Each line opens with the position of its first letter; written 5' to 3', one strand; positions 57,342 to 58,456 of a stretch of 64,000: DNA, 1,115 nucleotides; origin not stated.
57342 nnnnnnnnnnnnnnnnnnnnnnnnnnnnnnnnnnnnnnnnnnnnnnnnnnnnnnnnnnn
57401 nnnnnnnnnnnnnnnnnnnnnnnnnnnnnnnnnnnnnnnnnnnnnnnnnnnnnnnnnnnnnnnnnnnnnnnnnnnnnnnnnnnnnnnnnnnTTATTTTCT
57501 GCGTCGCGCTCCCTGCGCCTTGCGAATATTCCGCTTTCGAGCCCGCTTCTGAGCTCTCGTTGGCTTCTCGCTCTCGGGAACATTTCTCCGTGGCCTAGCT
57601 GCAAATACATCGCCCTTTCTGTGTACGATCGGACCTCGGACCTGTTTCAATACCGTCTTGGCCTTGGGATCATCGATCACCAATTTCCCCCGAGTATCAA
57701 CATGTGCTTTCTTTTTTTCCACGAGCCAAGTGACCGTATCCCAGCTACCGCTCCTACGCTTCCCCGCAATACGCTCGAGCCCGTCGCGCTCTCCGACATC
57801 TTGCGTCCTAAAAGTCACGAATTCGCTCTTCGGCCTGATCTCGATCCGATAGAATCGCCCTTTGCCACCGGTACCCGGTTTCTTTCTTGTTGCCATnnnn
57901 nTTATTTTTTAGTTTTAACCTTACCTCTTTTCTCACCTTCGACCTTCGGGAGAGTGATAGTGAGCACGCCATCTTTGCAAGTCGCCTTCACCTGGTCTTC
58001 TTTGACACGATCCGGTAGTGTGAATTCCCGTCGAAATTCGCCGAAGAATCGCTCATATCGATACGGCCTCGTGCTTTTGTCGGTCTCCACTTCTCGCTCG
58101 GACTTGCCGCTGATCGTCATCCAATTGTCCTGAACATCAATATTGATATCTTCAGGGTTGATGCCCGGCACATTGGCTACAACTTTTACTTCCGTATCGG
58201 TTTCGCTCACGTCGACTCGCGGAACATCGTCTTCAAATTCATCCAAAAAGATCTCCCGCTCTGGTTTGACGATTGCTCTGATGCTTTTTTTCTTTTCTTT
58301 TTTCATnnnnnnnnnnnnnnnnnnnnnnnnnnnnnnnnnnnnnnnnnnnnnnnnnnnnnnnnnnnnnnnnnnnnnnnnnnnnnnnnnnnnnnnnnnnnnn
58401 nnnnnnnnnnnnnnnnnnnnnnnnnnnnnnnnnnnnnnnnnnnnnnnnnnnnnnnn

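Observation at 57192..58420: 32-bp duplication of the ddl 3' end brackets a 1.2-kb hsp20 islet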

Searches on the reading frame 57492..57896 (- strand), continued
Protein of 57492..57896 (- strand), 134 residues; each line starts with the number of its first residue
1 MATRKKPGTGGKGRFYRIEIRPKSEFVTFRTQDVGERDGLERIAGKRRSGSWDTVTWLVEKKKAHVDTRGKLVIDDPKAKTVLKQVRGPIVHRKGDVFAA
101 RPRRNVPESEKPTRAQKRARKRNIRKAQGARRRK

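Call 79: find_related_loci(query=A1, collection=viral_contigs, flank=4000)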
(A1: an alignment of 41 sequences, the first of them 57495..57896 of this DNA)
Query A1 (134 aa) in viral_contigs; peptide patterns used: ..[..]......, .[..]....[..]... (x = any residue, [..] = any of these).
140 stretches matched a pattern, but none encodes a relative of the query by tblastn (E <= 1e-3).

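Call 81: search_protein_families(library=phrogs, proteins=[window:57495-57896:-], max_evalue=0.01)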
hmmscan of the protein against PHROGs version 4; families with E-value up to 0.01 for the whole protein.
window:57495-57896:- (134 aa): 0 families

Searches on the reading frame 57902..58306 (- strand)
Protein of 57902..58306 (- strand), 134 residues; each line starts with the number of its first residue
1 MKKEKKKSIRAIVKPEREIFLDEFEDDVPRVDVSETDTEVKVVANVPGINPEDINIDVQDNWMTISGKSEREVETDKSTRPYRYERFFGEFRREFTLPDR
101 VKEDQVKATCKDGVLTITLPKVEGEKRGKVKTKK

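Call 6: search_protein_families(library=pfam, proteins=[window:57902-58306:-], max_evalue=0.01)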
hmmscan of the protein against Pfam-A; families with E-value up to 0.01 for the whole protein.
window:57902-58306:- (134 aa): 3 families
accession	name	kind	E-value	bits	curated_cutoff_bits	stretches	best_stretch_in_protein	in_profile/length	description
PF00011.27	HSP20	-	1.4e-24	86.6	20.8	1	33-131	2-97/102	Hsp20/alpha crystallin family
PF17886.7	ArsA_HSP20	-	1.6e-07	31.2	22.5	1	38-118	2-62/63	HSP20-like domain found in ArsA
PF04969.22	CS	-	3.6e-05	25.1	21.3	1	30-121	2-78/78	CS domain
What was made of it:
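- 57902..58306 (-): hsp20 (small heat-shock protein, 134 aa), first gene of the inserted cassette. PF00011 1.4e-24 (call 6).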

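Call 30: search_protein_families(library=ncbifam, proteins=[window:57905-58306:-], max_evalue=0.1)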
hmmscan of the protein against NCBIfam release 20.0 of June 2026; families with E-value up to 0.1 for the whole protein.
window:57905-58306:- (134 aa): 5 families
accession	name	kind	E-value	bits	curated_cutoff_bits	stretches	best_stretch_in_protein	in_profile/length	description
NF042420.1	Hsp18_Clos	equivalog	5.1e-25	88.2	195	1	29-129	43-141/147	heat shock protein Hsp18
NF041800.1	Hsp20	equivalog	6e-20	71.5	140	1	25-129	70-158/162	archaeal heat shock protein Hsp20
NF041799.1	Hsp14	equivalog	6.5e-17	61.6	100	1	25-127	15-114/118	archaeal heat shock protein Hsp14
NF008013.0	PRK10743.1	equivalog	0.0026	17.9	212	1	38-126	45-128/137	small heat shock chaperone IbpA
NF008618.0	PRK11597.1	equivalog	0.0082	16.1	207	1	37-122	42-122/142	small heat shock chaperone IbpB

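Call 69: find_homologous_proteins(query=window:57905-58306:-, max_evalue=1e-20)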
Query window:57905-58306:- (134 aa): 111 proteins with E <= 1e-20 among 217 candidates.
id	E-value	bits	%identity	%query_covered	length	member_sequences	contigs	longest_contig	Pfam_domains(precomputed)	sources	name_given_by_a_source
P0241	1.1e-79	283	100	100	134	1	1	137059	PF00011.28,PF17886.8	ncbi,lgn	-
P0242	2.6e-45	172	77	79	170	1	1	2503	PF00011.28,PF17886.8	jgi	jgi:HSP20 family protein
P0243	5.5e-45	171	77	72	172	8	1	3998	PF00011.28,PF17886.8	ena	-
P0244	2.5e-38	149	66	79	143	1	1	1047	PF00011.28,PF17886.8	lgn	-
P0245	2.8e-38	149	63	80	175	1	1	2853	PF00011.28,PF17886.8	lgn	-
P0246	1.0e-37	147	64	80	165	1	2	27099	PF27746.1,PF00011.28,PF17886.8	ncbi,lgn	-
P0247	1.5e-37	146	72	69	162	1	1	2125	PF00011.28,PF17886.8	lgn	-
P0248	9.0e-36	141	59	79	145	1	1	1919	PF27746.1,PF00011.28,PF17886.8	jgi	jgi:HSP20 family protein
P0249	1.0e-35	141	65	71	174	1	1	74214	PF27746.1,PF00011.28,PF17886.8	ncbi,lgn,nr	ncbi:MAG TPA: Hsp20/alpha crystallin family protein [Candidatus Paceibacterota bacterium]|nr:Hsp20/a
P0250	1.2e-35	140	60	79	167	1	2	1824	PF00011.28,PF17886.8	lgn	-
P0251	5.0e-35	138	60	77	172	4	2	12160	PF27746.1,PF00011.28,PF17886.8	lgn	-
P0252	7.0e-35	138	64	79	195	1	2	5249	PF00011.28,PF17886.8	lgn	-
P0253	7.4e-35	138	66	69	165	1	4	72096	PF00011.28,PF17886.8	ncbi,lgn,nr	ncbi:Hsp20/alpha crystallin family protein [Candidatus Giovannonibacteria bacterium]|nr:Hsp20/alpha 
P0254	1.2e-34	137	64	79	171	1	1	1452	PF00011.28,PF17886.8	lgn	-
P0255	1.4e-34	137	64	79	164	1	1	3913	PF00011.28,PF17886.8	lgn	-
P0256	2.1e-34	136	65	76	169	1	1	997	PF00011.28,PF17886.8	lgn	-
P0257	4.2e-34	135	63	78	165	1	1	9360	PF00011.28,PF17886.8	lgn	-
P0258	5.0e-34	135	63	76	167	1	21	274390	PF00011.28,PF17886.8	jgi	jgi:HSP20 family protein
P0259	6.2e-34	135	61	78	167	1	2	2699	PF00011.28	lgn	-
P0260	9.1e-34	134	62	78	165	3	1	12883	PF00011.28,PF17886.8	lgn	-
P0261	9.7e-34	134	61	78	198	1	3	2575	PF00011.28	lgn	-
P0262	1.2e-33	134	62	80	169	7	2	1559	PF00011.28,PF17886.8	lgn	-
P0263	1.3e-33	134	58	79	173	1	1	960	PF00011.28,PF17886.8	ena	-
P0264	1.5e-33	134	54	93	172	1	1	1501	PF00011.28,PF17886.8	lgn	-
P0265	1.7e-33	133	62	78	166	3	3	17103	PF00011.28,PF17886.8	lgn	-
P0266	2.2e-33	133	61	78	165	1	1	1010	PF00011.28,PF17886.8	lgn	-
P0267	2.6e-33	133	60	80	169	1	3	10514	PF00011.28,PF17886.8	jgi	jgi:HSP20 family protein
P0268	3.4e-33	132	56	88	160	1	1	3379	PF00011.28,PF17886.8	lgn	-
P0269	4.4e-33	132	62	78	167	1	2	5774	PF00011.28,PF17886.8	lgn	-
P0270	1.1e-32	131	61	77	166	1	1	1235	PF00011.28,PF17886.8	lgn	-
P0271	1.6e-32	130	61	77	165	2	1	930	PF00011.28,PF17886.8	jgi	jgi:HSP20 family protein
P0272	2.1e-32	130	56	80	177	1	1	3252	PF00011.28,PF17886.8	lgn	-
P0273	2.3e-32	130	63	77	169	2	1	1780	PF00011.28,PF17886.8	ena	-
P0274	2.6e-32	130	57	80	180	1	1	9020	PF00011.28,PF04969.23,PF17886.8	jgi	jgi:HSP20 family protein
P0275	3.0e-32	129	61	78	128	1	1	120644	PF00011.28,PF17886.8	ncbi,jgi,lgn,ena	jgi:HSP20 family protein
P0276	3.1e-32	129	59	80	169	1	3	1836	PF00011.28,PF17886.8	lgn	-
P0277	5.5e-32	129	60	77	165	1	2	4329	PF00011.28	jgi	jgi:HSP20 family protein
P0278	5.9e-32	128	59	79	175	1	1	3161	PF00011.28,PF17886.8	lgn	-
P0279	6.5e-32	128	61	80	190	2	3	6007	PF00011.28,PF17886.8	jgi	jgi:HSP20 family protein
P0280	9.7e-32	128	61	78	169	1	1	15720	PF00011.28,PF17886.8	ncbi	-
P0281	9.9e-32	128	58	78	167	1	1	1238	PF00011.28,PF17886.8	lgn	-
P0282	1.1e-31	128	60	78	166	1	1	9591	PF00011.28,PF17886.8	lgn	-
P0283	1.1e-31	128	64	71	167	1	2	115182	PF00011.28,PF17886.8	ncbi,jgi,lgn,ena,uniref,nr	ncbi:hypothetical protein COU20_01435 [Candidatus Kaiserbacteria bacterium CG10_big_fil_rev_8_21_14_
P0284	1.2e-31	127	59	77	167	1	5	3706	PF00011.28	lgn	-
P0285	1.4e-31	127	60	77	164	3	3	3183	PF00011.28,PF17886.8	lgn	-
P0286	1.8e-31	127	55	85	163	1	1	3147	PF00011.28,PF17886.8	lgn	-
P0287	2.2e-31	127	56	83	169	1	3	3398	PF00011.28,PF17886.8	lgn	-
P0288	2.2e-31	127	61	80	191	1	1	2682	PF00011.28,PF17886.8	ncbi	-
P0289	2.9e-31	126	59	78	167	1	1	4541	PF00011.28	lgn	-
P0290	3.0e-31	126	59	76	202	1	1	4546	PF00011.28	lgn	-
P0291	3.3e-31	126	57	78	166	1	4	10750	PF00011.28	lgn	-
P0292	3.4e-31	126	61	77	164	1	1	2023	PF00011.28,PF17886.8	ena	-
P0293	4.4e-31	126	58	77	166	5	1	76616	PF00011.28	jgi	jgi:HSP20 family protein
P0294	5.3e-31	125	55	83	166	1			PF00011.28,PF17886.8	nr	nr:hypothetical protein [uncultured bacterium]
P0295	5.4e-31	125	60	77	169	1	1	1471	PF00011.28,PF17886.8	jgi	jgi:HSP20 family protein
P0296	5.7e-31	125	59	77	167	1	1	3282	PF00011.28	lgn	-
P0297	6.2e-31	125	59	77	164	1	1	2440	PF00011.28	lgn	-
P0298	6.5e-31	125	59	70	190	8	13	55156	PF00011.28,PF04969.23,PF17886.8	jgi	-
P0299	7.6e-31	125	58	77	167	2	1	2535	PF00011.28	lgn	-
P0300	8.7e-31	125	66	69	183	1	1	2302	PF00011.28,PF17886.8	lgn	-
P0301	9.8e-31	124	56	77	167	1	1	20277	PF00011.28,PF17886.8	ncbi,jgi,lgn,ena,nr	ncbi:MAG TPA: Hsp20/alpha crystallin family protein [Candidatus Paceibacterota bacterium]|nr:Hsp20/a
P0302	1.0e-30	124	58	78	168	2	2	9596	PF00011.28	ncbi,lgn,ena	-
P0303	1.0e-30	124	58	77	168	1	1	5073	PF00011.28,PF17886.8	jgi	-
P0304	1.1e-30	124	57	78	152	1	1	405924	PF00011.28,PF17886.8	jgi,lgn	jgi:HSP20 family protein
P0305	1.1e-30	124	59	76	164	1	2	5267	PF00011.28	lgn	-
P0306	1.3e-30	124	58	77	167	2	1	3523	PF00011.28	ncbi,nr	ncbi:MAG: Hsp20/alpha crystallin family protein [Patescibacteria group bacterium]|nr:Hsp20/alpha cry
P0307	1.6e-30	124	50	90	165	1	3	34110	PF00011.28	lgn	-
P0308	1.6e-30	124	55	86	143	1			PF00011.28,PF17886.8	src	-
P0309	1.7e-30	124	59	73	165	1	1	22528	PF00011.28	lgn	-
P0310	1.8e-30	124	62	77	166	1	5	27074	PF00011.28,PF17886.8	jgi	jgi:HSP20 family protein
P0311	1.9e-30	124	60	79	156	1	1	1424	PF00011.28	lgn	-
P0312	1.9e-30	124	59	77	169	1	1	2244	PF00011.28,PF17886.8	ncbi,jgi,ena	jgi:HSP20 family protein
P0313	2.6e-30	123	58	78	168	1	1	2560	PF00011.28,PF17886.8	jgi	jgi:HSP20 family protein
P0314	4.2e-30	122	59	77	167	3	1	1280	PF00011.28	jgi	jgi:HSP20 family protein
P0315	4.3e-30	122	58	78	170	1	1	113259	PF00011.28,PF17886.8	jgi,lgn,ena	-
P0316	4.4e-30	122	56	78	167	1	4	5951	PF27746.1,PF00011.28,PF17886.8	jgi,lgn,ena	-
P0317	5.1e-30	122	61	77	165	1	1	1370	PF00011.28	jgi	jgi:HSP20 family protein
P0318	7.6e-30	122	57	77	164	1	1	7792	PF00011.28,PF17886.8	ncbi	-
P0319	8.0e-30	122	56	78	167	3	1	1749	PF00011.28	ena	-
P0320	8.6e-30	121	60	69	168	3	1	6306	PF00011.28,PF17886.8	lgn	-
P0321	1.0e-29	121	57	77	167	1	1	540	PF00011.28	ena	-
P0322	1.0e-29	121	60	71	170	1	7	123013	PF00011.28,PF17886.8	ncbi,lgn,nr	ncbi:Hsp20/alpha crystallin family protein [Candidatus Kaiserbacteria bacterium]|nr:Hsp20/alpha crys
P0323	1.3e-29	121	55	77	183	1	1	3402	PF00011.28,PF17886.8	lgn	-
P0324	1.7e-29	120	56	77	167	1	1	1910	PF00011.28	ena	-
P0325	1.9e-29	120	57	77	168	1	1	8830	PF00011.28,PF17886.8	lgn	-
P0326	1.9e-29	120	57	77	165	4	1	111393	PF00011.28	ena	-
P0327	2.8e-29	120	57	76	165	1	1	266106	PF00011.28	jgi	jgi:HSP20 family protein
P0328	2.8e-29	120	54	84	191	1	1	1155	PF00011.28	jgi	jgi:HSP20 family protein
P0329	3.0e-29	120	55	83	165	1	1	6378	PF27746.1,PF00011.28,PF17886.8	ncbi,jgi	jgi:HSP20 family protein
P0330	4.7e-29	119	52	83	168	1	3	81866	PF00011.28,PF17886.8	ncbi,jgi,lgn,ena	jgi:HSP20 family protein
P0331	4.9e-29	119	57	79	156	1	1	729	PF00011.28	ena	-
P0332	5.0e-29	119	56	78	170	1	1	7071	PF00011.28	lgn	-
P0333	5.4e-29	119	56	78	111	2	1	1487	PF00011.28,PF17886.8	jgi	jgi:HSP20 family protein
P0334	7.0e-29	118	54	83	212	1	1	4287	PF00011.28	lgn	-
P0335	7.3e-29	118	58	77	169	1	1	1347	PF00011.28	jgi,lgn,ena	-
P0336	8.2e-29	118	57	77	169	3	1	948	PF00011.28,PF17886.8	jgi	-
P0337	9.2e-29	118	55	77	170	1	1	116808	PF00011.28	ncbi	ncbi:MAG: heat-shock protein Hsp20 [Candidatus Campbellbacteria bacterium]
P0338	9.3e-29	118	58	76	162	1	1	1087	PF00011.28,PF17886.8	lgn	-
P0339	2.3e-28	117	56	78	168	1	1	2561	PF00011.28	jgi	-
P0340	2.4e-28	117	54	77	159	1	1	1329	PF00011.28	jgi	jgi:HSP20 family protein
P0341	3.6e-28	116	55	78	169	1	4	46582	PF00011.28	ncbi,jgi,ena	jgi:HSP20 family protein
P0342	1.0e-27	115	53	78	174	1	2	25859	PF00011.28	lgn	-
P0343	1.6e-27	114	56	76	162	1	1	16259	PF27746.1,PF00011.28,PF04969.23,PF17886.8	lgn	-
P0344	2.9e-27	113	52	79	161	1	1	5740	PF00011.28,PF17886.8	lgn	-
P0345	4.8e-27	113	50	84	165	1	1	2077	PF00011.28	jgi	jgi:HSP20 family protein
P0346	7.3e-27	112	54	78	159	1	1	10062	PF00011.28,PF17886.8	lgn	-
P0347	1.3e-24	105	51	76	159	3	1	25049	PF00011.28,PF17886.8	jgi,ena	jgi:HSP20 family protein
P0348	2.0e-23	101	50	81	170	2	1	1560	PF00011.28,PF17886.8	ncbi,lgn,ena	-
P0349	8.2e-23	99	52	78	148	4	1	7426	PF27746.1,PF00011.28,PF04969.23,PF17886.8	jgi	-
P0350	4.0e-21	93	50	78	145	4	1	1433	PF27746.1,PF00011.28,PF17886.8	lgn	-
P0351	4.3e-21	93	46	84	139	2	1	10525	PF00011.28,PF17886.8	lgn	-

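Call 75: find_encoding_contigs(protein=P0243, flank=4000, max_places=3)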
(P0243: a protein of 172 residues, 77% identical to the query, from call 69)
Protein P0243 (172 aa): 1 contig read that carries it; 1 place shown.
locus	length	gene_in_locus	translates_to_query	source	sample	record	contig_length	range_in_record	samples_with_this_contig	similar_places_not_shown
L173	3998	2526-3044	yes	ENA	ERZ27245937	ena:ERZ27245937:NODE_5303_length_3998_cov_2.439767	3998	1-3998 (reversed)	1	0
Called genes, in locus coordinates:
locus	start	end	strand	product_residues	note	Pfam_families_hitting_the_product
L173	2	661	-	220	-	?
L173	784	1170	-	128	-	-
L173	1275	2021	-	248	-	-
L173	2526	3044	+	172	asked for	PF00011:HSP20, PF17886:ArsA_HSP20 (weak)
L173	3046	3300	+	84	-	-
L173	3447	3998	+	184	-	?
